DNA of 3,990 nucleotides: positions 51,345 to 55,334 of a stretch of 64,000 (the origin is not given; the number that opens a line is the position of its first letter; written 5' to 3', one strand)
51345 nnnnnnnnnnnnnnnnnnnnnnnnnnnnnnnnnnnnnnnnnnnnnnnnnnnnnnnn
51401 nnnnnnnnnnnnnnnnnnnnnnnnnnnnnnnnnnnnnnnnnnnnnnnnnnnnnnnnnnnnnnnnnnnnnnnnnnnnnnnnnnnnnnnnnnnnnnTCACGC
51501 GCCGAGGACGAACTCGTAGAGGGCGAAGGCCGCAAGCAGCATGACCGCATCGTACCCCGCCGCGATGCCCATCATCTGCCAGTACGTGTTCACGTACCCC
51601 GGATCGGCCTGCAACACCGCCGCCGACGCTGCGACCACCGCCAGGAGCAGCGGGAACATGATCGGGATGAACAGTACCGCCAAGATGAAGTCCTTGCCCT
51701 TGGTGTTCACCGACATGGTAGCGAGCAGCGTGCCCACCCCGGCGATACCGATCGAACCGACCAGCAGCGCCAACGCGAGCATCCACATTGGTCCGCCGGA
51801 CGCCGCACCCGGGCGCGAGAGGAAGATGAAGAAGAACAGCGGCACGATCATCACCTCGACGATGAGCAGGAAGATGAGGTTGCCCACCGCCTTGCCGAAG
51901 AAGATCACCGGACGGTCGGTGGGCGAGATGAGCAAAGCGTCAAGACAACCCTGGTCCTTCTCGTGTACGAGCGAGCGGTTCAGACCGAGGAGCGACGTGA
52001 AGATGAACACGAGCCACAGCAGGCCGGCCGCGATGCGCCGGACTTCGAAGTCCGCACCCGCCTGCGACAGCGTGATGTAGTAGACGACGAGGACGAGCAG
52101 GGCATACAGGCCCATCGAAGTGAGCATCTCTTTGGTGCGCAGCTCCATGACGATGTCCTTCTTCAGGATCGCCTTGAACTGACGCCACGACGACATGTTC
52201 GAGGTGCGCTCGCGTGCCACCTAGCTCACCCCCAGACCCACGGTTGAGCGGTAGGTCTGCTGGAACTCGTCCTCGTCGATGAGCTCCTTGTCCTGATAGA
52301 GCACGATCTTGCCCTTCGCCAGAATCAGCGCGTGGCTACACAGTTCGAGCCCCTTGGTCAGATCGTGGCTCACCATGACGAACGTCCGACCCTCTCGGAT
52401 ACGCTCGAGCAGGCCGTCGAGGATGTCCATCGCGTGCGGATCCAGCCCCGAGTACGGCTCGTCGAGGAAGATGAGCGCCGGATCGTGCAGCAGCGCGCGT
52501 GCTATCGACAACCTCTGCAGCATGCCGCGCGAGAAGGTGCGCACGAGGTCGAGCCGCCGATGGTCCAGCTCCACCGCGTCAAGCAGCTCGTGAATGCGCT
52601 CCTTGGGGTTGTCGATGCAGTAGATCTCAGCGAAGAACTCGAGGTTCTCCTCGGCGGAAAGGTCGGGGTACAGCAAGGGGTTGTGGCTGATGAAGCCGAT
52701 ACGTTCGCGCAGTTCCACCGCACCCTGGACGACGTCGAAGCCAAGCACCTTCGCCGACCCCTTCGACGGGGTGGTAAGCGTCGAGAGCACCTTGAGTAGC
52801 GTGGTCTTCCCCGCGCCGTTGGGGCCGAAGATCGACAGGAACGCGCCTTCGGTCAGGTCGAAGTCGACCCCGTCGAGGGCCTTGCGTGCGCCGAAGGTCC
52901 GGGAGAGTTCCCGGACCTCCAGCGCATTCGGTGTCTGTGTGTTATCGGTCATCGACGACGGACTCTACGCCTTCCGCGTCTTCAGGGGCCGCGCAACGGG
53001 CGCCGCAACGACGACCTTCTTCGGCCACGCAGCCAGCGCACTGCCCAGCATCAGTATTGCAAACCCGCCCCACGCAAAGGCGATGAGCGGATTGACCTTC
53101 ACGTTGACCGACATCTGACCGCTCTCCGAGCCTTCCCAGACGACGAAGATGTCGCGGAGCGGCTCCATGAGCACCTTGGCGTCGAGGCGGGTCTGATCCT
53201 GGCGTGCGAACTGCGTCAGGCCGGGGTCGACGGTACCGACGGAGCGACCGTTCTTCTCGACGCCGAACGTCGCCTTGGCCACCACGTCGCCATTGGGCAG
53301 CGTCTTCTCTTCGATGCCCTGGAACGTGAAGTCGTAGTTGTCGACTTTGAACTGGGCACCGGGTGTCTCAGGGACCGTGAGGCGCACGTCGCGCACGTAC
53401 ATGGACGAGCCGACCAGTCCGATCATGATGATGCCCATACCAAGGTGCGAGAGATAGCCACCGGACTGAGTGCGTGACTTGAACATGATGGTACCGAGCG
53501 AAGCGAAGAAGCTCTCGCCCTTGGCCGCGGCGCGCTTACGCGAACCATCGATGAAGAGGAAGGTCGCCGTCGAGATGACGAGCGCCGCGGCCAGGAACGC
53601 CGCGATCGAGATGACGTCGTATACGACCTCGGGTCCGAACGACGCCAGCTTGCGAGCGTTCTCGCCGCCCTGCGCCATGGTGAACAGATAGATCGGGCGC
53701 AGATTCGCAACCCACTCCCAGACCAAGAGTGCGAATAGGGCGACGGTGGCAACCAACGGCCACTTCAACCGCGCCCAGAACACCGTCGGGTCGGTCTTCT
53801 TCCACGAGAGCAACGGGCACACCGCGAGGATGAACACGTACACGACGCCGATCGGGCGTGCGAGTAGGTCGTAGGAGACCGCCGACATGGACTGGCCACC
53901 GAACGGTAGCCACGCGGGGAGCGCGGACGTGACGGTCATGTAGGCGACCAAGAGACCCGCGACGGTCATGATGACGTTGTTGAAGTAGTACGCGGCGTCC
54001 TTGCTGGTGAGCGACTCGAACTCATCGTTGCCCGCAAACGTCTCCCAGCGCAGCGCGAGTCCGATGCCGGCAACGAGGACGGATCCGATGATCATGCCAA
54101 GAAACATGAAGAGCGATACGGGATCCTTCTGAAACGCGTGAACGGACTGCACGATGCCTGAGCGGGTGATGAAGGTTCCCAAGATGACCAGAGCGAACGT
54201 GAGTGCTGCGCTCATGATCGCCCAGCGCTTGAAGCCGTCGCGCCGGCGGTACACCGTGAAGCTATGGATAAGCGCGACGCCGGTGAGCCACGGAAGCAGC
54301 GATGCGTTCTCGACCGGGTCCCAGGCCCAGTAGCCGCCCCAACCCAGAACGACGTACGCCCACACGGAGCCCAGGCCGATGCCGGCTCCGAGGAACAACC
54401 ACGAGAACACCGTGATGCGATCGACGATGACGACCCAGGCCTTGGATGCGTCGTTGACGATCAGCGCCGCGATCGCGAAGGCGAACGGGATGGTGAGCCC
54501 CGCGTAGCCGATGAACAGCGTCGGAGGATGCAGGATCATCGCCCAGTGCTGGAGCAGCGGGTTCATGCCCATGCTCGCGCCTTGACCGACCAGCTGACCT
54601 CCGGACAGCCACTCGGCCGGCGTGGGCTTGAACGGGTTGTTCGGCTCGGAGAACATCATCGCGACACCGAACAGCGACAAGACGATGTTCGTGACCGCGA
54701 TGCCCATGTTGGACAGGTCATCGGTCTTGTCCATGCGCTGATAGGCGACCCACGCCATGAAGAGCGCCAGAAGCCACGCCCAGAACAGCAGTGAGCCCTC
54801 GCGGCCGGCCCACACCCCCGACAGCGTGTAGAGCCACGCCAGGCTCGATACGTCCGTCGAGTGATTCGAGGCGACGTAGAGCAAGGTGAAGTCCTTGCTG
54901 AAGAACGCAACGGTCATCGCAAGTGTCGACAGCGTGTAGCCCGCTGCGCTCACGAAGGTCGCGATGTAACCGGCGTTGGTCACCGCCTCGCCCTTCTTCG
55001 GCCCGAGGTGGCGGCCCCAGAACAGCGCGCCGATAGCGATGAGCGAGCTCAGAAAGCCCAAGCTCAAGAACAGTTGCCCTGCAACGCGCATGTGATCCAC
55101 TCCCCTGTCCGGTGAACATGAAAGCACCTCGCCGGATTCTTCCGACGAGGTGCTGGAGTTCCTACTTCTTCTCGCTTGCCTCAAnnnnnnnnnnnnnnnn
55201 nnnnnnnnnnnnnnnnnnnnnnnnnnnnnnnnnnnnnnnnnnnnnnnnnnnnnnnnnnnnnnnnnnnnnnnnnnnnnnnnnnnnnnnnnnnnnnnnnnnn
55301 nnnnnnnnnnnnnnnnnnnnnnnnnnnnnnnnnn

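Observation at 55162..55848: CcmE with Cys-type heme-binding motif (CxxxY) and an internally duplicated, motif-less second OB-fold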

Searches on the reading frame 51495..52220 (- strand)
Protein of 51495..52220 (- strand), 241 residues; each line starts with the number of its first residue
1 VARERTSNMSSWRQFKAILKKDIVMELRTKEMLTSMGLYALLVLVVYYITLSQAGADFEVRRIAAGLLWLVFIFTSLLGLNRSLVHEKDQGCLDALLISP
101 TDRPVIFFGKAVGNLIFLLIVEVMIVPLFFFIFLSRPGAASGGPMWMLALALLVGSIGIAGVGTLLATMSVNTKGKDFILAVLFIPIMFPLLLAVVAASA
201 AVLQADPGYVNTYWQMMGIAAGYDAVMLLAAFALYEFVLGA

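Call 3: search_protein_families(library=pfam, proteins=[window:51495-52220:-], max_evalue=1)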
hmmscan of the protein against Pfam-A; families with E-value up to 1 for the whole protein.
window:51495-52220:- (241 aa): 6 families
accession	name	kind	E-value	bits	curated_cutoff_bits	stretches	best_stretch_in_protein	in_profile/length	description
PF03379.19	CcmB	-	1.1e-24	87.5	24.9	1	16-234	2-209/215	CcmB protein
PF01061.29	ABC2_membrane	-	3e-11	43.7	26.9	1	13-189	1-175/211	ABC-2 type transporter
PF12698.13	ABC2_membrane_3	-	1.9e-05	24.3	31.6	1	60-199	160-289/347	ABC-2 family transporter protein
PF12730.13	ABC2_membrane_4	-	0.0035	17.8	27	1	33-184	15-171/179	ABC-2 family transporter protein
PF12679.13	ABC2_membrane_2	-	0.0049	16.6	27.2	1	82-198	88-206/283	ABC-2 family transporter protein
PF23417.1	STING_TM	-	0.93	10.3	28.1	0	38-85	54-101/109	STING transmembrane domain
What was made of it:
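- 51495..52220 (-): ccmB. Pfam CcmB 87.5 bits (call 3).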

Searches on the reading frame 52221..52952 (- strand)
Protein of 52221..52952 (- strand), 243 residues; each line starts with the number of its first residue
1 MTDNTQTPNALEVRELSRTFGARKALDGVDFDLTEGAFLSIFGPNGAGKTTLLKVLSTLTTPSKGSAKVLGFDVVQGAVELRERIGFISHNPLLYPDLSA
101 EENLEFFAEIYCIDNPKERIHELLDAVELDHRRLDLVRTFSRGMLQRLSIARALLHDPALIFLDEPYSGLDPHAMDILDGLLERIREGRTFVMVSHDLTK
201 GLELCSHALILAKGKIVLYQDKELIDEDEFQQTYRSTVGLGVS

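Call 3: search_protein_families(library=pfam, proteins=[window:52221-52952:-], max_evalue=1)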
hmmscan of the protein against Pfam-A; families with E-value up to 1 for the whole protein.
window:52221-52952:- (243 aa): 22 families
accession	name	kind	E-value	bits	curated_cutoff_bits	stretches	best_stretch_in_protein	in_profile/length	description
PF00005.33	ABC_tran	-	1.6e-30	106.9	25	1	26-167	1-136/137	ABC transporter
PF13304.12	AAA_21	-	7.9e-15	56.1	27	2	75-198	186-300/304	AAA domain, putative AbiEii toxin, Type IV TA system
PF13476.12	AAA_23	-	6.4e-05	24.1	27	1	27-62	11-45/201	AAA domain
PF13555.12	AAA_29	-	0.00045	20.3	27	1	27-64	13-50/61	P-loop containing region of AAA domain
PF13401.12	AAA_22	-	0.0031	18.3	27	1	37-165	6-92/130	AAA domain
PF02463.25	SMC_N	-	0.0095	15.8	40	1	37-56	25-44/220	RecF/RecN/SMC N terminal domain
PF13173.12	AAA_14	-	0.011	16.2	27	1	39-130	5-87/129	AAA domain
PF13604.12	AAA_30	-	0.015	15.5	27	1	38-87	20-68/191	AAA domain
PF13514.12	AAA_27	-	0.018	15.1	22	1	29-59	19-49/206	AAA domain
PF13166.12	AAA_13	-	0.026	13.7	36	1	41-62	21-42/713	AAA domain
PF13191.12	AAA_16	-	0.036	15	32.6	1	37-184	25-158/167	AAA ATPase domain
PF13175.12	AAA_15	-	0.052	13.6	32.1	1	34-63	22-50/374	AAA ATPase domain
PF01078.27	Mg_chelatase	-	0.056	13.3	20.3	1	39-100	25-85/207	Magnesium chelatase, subunit ChlI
PF01637.24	ATPase_2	-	0.087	13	33.2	1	37-56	21-40/225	ATPase domain predominantly from Archaea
PF13521.12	AAA_28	-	0.089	13.4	27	1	41-59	4-22/164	AAA domain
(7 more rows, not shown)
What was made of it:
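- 52221..52952 (-): ccmA (ABC ATPase). Pfam ABC_tran (call 3).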

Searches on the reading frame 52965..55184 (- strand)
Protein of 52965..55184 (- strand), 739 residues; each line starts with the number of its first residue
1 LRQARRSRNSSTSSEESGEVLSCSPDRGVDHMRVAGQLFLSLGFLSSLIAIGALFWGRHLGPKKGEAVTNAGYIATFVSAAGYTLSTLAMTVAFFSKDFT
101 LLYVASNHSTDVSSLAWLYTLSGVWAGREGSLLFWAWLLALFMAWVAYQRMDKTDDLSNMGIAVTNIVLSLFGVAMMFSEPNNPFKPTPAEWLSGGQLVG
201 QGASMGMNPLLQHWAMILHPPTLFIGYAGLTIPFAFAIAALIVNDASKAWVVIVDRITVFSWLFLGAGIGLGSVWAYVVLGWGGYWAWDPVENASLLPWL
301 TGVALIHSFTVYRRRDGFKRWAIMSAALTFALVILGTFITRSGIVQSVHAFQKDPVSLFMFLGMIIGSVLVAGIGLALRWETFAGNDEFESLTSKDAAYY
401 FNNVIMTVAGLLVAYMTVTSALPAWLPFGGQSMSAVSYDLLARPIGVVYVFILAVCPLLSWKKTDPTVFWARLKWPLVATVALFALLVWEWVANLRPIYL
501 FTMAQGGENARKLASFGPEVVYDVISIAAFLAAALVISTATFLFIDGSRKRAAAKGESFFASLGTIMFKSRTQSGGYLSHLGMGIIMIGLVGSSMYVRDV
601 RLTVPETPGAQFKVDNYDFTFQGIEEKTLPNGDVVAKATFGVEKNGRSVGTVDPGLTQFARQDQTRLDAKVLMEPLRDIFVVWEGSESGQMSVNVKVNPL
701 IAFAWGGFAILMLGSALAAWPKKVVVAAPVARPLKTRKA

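Call 3: search_protein_families(library=pfam, proteins=[window:52965-55184:-], max_evalue=1)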
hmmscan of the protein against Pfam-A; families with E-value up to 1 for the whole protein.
window:52965-55184:- (739 aa): 2 families
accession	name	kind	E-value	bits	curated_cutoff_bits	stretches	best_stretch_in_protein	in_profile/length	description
PF01578.25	Cytochrom_C_asm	-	1.4e-33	116.8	29.9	1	125-342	1-206/212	Cytochrome C assembly protein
PF16327.10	CcmF_C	-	4.1e-30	105.5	28.7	1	360-720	2-321/323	Cytochrome c-type biogenesis protein CcmF C-terminal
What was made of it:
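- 52965..55091 (-): ccmF (haem lyase). The mechanical ORF runs from 55184; the start at the ATG at 55091 is inferred. Pfam Cytochrom_C_asm plus CcmF_C (call 3).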
